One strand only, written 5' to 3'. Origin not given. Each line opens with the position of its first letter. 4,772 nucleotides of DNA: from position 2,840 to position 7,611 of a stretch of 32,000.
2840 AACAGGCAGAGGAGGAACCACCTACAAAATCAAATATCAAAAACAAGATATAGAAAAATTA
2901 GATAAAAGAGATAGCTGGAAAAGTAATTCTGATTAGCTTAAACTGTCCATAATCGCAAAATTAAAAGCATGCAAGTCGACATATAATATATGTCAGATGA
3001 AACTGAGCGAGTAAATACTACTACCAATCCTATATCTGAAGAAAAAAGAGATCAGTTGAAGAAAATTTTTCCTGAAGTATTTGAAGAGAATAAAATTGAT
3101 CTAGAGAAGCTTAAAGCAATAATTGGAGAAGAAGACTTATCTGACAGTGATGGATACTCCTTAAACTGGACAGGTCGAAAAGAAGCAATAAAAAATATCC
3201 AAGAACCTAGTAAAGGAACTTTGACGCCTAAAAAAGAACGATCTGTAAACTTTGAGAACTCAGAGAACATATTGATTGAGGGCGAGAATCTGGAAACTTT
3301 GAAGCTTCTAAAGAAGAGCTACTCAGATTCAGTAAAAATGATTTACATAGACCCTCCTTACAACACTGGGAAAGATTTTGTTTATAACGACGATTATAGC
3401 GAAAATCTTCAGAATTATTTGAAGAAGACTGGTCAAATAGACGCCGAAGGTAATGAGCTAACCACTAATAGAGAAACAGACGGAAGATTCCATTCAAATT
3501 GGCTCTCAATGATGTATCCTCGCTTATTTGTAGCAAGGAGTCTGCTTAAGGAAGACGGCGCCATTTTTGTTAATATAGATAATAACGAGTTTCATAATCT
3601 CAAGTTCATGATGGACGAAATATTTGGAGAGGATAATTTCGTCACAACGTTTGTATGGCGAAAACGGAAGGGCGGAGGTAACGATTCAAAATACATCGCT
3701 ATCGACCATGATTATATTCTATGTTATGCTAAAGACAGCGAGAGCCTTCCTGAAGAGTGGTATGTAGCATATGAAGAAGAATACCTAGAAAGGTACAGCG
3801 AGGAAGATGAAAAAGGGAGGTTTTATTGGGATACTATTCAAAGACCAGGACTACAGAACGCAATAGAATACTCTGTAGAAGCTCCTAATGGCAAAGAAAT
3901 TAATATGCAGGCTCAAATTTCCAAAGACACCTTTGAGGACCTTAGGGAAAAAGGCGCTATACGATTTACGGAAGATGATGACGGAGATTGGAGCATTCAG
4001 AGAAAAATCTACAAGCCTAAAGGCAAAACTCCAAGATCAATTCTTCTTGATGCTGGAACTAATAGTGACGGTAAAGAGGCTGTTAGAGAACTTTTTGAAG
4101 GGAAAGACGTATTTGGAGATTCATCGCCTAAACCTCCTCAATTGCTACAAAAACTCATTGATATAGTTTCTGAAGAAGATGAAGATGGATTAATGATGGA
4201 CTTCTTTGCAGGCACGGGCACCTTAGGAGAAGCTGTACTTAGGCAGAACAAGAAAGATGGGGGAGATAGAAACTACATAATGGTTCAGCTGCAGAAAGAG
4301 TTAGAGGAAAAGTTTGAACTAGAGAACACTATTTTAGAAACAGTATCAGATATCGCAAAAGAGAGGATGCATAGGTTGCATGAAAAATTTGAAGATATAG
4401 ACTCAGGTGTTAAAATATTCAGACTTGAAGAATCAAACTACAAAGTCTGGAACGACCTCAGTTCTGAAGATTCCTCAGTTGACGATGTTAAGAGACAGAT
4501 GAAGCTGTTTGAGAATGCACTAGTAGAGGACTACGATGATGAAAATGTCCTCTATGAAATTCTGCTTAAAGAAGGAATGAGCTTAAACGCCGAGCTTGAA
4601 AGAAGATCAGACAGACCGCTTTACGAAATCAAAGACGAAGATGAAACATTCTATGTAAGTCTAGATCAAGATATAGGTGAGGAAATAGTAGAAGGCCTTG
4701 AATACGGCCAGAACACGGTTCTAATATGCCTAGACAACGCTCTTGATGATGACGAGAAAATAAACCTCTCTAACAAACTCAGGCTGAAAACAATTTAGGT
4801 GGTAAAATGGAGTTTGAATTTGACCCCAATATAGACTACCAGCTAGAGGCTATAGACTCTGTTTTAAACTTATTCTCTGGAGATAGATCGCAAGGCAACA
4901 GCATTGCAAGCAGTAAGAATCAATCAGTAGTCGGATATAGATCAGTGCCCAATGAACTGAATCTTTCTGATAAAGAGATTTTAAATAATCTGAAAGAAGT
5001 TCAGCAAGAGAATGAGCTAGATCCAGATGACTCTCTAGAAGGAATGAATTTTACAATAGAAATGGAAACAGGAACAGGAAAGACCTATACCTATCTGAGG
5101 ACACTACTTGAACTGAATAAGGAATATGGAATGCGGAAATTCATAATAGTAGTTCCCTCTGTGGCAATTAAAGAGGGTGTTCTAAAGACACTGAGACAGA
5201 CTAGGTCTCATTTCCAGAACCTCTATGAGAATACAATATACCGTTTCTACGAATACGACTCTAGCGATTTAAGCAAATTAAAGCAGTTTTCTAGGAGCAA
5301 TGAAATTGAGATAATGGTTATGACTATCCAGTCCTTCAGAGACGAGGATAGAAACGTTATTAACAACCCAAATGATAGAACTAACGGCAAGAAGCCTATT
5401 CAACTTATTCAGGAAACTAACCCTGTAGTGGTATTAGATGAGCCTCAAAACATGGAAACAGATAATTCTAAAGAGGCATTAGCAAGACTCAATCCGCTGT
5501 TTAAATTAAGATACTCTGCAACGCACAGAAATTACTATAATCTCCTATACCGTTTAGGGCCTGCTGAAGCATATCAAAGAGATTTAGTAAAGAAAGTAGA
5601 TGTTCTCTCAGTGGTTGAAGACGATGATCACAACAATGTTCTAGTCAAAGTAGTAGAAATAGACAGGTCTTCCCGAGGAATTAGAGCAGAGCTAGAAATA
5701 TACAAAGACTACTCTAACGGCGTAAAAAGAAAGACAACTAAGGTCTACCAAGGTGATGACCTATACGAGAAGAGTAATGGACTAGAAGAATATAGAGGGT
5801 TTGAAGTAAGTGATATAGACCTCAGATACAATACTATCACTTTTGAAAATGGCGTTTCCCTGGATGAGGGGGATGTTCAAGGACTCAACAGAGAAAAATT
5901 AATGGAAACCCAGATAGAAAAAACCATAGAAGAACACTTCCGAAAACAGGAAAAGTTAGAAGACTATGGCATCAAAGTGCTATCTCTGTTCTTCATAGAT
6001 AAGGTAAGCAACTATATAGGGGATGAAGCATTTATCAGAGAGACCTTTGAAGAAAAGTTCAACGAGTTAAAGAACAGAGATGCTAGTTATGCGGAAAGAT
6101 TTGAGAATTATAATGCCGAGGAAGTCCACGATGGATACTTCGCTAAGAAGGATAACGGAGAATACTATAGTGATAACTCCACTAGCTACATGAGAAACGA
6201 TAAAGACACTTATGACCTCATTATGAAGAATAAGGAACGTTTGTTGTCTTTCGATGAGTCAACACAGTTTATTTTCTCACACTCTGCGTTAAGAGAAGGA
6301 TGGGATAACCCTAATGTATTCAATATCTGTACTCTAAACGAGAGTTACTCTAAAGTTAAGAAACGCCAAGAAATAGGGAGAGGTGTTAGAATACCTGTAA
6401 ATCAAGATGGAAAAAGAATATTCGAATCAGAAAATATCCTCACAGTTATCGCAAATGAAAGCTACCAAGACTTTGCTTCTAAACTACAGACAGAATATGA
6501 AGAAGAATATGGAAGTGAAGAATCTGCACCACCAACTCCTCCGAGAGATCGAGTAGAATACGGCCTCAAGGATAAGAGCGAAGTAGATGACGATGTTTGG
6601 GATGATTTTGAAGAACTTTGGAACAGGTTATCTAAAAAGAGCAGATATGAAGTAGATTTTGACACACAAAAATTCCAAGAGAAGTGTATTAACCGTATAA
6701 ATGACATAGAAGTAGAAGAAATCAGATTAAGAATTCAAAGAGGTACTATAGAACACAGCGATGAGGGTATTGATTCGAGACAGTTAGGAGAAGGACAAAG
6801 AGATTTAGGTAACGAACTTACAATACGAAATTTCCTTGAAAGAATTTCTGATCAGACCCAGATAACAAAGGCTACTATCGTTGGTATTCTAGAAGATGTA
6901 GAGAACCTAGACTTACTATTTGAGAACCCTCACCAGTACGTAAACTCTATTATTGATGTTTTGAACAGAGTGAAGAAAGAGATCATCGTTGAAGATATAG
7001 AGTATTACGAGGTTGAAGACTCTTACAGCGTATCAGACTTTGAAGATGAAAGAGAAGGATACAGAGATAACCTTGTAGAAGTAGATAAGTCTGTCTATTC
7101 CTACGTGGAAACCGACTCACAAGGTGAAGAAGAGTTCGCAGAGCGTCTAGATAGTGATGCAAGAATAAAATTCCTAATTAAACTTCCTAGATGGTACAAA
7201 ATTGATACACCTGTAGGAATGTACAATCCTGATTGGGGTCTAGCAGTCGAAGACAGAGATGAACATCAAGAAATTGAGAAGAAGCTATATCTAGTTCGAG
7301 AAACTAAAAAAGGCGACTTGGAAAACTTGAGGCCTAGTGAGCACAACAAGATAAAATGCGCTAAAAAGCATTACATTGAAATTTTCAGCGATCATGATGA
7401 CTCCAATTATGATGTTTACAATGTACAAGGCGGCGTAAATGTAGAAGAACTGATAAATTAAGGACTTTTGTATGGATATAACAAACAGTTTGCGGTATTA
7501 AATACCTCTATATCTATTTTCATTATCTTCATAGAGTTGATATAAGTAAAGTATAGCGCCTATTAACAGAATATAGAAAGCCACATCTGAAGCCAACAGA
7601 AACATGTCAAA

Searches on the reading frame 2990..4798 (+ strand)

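Call 18: search_protein_families(library=pfam, proteins=[window:2990-4798:+], max_evalue=0.001)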
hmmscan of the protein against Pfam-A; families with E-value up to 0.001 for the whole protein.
window:2990-4798:+ (602 aa): 3 families
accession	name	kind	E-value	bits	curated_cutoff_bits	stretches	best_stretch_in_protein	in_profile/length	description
PF01555.25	N6_N4_Mtase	-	7.2e-33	114.8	26.7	1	115-440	1-217/221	DNA methylase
PF03602.21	Cons_hypoth95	-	2.9e-05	24.2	24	0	103-150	101-148/182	Conserved hypothetical protein 95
PF02086.21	MethyltransfD12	-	0.00051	20.3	22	0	110-134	171-199/253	D12 class N6 adenine-specific DNA methyltransferase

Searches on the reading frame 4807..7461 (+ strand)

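Call 18: search_protein_families(library=pfam, proteins=[window:4807-7461:+], max_evalue=0.001)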
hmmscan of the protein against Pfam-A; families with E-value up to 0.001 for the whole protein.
window:4807-7461:+ (884 aa): 4 families
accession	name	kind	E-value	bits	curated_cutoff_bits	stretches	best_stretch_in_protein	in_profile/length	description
PF19778.5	RE_endonuc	-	1.2e-29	102.8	23.4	1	761-859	2-97/108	Endonuclease domain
PF04851.21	ResIII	-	2.4e-16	60.5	22.5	1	49-240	20-162/164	Type III restriction enzyme, res subunit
PF00270.35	DEAD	-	3.7e-10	40.2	26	1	77-239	12-159/167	DEAD/DEAH box helicase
PF02562.22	PhoH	-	1.8e-06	28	27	0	87-172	27-110/205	PhoH-like protein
